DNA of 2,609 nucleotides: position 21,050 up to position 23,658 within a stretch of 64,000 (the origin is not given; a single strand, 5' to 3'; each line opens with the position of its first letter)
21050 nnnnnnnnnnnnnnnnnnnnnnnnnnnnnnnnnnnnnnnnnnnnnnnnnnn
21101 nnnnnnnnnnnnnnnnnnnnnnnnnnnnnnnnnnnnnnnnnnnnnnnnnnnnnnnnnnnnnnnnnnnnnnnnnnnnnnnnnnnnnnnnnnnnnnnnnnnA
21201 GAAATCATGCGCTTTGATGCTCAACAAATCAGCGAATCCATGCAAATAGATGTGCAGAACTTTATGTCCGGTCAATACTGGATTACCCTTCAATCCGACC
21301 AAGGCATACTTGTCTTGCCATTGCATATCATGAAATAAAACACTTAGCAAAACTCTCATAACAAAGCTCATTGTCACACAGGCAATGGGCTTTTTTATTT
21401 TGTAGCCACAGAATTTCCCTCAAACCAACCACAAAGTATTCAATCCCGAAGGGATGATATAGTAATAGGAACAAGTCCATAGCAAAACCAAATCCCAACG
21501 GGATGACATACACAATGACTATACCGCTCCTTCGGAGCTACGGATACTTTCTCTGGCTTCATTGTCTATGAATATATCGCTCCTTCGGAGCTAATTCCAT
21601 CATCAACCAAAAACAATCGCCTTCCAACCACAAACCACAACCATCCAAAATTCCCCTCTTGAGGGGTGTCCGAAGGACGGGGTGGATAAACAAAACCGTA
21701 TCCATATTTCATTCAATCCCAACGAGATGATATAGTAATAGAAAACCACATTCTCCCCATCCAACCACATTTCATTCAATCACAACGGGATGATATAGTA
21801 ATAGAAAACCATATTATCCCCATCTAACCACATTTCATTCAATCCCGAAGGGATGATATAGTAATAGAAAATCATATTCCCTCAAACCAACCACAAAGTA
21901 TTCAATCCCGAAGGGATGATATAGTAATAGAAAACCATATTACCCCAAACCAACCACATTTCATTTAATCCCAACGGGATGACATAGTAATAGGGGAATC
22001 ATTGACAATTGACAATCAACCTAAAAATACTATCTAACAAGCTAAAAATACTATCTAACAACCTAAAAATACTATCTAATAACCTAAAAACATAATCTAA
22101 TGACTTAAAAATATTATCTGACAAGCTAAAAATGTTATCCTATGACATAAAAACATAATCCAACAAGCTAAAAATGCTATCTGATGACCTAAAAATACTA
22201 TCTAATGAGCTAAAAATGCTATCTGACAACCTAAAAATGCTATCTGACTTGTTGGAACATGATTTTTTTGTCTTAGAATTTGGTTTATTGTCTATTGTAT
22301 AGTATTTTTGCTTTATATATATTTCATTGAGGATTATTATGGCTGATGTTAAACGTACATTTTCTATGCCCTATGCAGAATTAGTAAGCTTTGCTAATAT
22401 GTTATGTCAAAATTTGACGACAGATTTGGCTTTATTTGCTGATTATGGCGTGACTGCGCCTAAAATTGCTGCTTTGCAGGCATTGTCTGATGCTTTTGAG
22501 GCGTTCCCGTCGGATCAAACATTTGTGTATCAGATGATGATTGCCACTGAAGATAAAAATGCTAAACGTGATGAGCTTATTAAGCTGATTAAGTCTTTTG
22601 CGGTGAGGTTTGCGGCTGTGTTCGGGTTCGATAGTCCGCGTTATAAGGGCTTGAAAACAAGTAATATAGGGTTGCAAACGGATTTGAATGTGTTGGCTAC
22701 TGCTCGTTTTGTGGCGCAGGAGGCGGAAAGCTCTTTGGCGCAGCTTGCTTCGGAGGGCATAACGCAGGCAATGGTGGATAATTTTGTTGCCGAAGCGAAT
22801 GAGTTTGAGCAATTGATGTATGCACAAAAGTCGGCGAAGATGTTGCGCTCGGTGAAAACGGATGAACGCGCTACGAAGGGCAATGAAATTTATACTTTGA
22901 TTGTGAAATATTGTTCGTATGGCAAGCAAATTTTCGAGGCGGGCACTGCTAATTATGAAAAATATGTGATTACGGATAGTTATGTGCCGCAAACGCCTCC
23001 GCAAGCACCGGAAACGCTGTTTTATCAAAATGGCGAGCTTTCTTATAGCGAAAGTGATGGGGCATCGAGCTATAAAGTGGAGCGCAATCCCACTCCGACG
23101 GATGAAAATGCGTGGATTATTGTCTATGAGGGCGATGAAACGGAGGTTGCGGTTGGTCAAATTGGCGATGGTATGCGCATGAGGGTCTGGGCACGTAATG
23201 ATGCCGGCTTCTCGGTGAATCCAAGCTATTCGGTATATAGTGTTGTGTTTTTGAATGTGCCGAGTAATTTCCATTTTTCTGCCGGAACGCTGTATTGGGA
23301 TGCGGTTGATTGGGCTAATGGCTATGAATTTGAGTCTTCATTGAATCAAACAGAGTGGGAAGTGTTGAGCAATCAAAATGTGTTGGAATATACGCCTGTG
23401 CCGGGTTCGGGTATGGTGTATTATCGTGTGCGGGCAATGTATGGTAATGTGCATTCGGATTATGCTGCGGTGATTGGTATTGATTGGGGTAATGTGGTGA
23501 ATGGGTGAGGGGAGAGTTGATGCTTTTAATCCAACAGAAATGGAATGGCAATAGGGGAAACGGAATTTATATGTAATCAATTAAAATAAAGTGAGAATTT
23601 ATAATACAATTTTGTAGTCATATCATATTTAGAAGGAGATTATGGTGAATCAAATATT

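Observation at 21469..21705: Unique GC-hairpin cluster embedded inside the 63-bp array: candidate structured ncRNA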

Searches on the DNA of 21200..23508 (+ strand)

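Call 4: search_rna_families(source=window, start=21200, end=22400, threshold=evalue, max_evalue=10, show_alignments=5)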
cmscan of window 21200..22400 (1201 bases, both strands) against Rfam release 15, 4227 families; matches with E-value up to 10: 10.
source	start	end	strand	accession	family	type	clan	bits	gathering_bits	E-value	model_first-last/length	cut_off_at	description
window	21318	21396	+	RF00112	CyaR_RyeE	Gene; sRNA;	-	20.9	47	0.63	1-85/85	no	CyaR/Rye RNA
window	21311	21402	+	RF04312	trpB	Cis-reg;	-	20.2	59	5.8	1-107/107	no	trpB ncRNA motif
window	21332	21401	+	RF02371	PyrG_leader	Cis-reg; leader;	-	20.1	65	8.9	1-78/78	no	PyrG leader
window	21523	21611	-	RF01202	sn2991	Gene; snRNA; snoRNA; CD-box;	-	19.3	60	1.8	1-98/98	no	Small nucleolar RNA sn2991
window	21305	21447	-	RF01794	sok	Gene; antitoxin;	-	18.9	59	0.12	1-157/157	no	sok antitoxin (CssrC)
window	22158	22257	+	RF00332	snoZ266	Gene; snRNA; snoRNA; CD-box;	-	16.9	43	7.9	1-90/90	no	Small nucleolar RNA Z266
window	21443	21461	-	RF01687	Acido-Lenti-1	Gene; sRNA;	-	15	37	1.6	27-45/46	no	Acido-Lenti-1 RNA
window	21905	21923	-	RF01687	Acido-Lenti-1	Gene; sRNA;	-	15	37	1.6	27-45/46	no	Acido-Lenti-1 RNA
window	21572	21591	+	RF01687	Acido-Lenti-1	Gene; sRNA;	-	14.6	37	2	26-45/46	no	Acido-Lenti-1 RNA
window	21282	21373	-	RF01929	bxd_1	Gene; lncRNA;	-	12.8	75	6.2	1-86/86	no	Bithoraxoid conserved region 1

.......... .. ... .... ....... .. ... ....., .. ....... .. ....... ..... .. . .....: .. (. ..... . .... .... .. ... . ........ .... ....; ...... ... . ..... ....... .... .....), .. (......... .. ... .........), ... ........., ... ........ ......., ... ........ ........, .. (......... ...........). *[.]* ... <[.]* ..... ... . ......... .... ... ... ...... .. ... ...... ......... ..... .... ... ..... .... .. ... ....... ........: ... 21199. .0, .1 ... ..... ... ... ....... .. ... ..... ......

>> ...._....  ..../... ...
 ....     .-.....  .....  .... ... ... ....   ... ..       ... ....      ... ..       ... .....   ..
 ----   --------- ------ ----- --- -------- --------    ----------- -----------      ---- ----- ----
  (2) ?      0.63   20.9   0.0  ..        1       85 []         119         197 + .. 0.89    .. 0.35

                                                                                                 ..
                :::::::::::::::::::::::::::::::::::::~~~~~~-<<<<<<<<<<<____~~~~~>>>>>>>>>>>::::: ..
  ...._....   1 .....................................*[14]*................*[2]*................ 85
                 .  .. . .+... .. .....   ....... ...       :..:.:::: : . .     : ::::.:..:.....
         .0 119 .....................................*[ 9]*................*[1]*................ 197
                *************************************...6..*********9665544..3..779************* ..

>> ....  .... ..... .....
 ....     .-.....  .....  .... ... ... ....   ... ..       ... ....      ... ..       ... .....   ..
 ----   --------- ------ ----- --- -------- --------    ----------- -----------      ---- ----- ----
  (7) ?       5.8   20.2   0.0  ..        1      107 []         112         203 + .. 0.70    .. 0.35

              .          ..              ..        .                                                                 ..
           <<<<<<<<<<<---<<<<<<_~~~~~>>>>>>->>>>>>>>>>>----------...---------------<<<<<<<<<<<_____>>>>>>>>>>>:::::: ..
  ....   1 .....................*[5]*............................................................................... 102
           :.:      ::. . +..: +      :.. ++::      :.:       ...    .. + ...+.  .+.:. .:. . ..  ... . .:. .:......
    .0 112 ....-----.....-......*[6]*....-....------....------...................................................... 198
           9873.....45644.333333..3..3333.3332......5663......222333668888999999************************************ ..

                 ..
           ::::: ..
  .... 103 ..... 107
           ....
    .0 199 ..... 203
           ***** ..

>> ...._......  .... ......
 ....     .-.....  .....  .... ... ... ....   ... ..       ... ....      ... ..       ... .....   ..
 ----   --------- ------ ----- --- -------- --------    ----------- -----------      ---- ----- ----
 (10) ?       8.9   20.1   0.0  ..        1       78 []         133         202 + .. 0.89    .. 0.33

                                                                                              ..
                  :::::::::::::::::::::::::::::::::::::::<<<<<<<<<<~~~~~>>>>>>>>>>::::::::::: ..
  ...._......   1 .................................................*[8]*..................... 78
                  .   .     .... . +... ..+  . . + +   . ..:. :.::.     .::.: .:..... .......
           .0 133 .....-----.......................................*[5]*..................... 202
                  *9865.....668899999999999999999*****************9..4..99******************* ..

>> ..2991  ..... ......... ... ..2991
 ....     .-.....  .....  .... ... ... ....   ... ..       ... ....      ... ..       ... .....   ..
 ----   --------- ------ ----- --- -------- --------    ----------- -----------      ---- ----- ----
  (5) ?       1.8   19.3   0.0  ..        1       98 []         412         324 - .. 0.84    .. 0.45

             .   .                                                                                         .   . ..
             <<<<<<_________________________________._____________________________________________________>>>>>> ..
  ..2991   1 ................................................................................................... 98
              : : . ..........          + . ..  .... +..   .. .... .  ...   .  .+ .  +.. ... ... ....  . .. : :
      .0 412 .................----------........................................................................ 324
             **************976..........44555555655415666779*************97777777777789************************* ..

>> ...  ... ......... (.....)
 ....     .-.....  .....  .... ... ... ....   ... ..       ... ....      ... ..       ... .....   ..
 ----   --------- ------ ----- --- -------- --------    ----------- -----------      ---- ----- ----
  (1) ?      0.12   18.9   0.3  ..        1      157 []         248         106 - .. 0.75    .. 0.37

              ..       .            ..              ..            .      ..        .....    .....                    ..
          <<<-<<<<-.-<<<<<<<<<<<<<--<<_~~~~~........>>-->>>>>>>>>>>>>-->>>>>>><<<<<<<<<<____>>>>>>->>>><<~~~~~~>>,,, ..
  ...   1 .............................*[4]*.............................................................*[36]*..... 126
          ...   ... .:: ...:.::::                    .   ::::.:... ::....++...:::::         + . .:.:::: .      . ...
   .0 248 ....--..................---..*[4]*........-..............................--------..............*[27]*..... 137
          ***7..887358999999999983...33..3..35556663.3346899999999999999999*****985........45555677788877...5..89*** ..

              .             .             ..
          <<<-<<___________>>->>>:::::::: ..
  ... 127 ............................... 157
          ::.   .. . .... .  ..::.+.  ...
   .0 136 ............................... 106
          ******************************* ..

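Call 13: search_dna_similar(query=window:21340-22340:+, collection=phages, mode=distant)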
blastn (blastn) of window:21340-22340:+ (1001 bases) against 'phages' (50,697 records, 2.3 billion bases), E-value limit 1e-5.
No match.

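Call 14: search_dna_similar(query=window:21340-22340:+, collection=plasmids, mode=distant)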
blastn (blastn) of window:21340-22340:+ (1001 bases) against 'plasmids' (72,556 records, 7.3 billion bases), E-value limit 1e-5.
No match.

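Call 78: search_rna_families(sources=[L109, L128, L082, L047, L038, L058, L043, L032, L127, L137], threshold=gathering)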
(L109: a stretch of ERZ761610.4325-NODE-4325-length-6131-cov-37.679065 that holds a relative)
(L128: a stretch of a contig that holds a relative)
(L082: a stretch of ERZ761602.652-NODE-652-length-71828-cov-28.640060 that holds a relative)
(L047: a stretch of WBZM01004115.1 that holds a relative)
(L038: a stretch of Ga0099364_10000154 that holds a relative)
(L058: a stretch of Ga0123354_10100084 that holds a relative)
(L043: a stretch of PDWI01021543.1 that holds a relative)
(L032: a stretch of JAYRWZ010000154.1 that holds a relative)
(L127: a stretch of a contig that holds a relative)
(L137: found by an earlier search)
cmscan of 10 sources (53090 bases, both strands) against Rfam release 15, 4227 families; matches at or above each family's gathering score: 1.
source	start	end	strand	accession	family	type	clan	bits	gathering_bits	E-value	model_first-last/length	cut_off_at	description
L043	1259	1319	+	RF01726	SAM-II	Cis-reg; riboswitch;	-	57.6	44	1.6e-08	1-60/60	no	SAM-II riboswitch aptamer (SAM-II long loop)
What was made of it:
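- On Structured ncRNA gene: It gives none for the modules in 10 module-rich loci (call 78).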
